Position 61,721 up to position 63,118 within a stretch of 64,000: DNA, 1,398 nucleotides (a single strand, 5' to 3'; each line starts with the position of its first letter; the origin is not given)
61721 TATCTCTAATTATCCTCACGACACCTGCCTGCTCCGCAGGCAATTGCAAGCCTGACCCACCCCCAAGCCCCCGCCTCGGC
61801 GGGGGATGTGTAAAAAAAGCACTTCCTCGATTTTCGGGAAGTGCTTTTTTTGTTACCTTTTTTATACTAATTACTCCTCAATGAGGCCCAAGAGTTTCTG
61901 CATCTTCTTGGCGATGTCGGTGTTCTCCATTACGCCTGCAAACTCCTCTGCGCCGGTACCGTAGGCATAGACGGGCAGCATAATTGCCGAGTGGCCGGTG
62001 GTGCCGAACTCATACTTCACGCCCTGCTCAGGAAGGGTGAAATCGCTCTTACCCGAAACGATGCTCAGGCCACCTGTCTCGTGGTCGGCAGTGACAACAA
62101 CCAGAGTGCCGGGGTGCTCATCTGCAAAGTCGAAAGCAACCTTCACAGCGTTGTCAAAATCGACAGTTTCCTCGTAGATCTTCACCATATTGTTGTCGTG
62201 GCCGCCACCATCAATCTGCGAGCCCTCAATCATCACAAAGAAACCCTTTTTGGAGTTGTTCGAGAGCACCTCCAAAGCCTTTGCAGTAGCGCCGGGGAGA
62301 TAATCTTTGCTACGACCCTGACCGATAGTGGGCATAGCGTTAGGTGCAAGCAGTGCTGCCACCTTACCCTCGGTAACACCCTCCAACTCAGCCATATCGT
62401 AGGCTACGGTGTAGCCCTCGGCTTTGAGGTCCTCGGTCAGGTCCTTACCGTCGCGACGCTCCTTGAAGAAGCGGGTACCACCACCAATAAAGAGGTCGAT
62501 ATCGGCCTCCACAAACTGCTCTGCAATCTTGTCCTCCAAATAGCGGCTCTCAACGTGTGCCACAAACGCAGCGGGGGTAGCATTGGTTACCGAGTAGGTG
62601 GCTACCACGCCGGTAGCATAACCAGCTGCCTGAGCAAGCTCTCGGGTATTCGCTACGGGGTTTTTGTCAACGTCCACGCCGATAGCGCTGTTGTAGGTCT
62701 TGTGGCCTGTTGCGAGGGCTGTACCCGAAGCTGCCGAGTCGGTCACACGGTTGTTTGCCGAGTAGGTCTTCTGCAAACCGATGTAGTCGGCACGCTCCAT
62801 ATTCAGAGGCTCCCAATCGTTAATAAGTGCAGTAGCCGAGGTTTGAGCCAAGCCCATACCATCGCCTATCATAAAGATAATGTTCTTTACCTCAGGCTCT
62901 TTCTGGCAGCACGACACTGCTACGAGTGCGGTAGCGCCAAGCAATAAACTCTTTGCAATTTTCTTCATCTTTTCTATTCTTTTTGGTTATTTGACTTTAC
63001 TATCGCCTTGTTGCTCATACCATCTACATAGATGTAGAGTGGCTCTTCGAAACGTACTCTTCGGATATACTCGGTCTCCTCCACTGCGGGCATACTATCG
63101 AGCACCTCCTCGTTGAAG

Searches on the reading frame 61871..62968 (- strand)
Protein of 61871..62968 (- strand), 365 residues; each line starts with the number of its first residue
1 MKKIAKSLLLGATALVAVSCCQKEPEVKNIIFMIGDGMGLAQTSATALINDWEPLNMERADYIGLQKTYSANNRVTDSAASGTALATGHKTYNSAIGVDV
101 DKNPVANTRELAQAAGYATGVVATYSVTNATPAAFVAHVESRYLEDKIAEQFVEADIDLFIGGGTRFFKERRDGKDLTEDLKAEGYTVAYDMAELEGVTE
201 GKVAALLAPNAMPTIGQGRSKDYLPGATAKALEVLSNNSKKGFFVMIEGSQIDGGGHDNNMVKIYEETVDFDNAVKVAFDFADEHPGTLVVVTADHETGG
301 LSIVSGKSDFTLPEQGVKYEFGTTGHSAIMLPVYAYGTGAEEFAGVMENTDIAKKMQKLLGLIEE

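Call 33: search_protein_families(library=pfam, proteins=[window:61871-62968:-], max_evalue=0.00001)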
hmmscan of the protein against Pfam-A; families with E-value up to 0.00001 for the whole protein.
window:61871-62968:- (365 aa): 2 families
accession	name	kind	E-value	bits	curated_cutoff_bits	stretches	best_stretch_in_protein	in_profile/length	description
PF00245.25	Alk_phosphatase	-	2.5e-77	261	24.4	1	28-309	2-327/423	Alkaline phosphatase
PF01676.23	Metalloenzyme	-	3.4e-07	30.5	24.3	1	30-342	3-227/252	Metalloenzyme superfamily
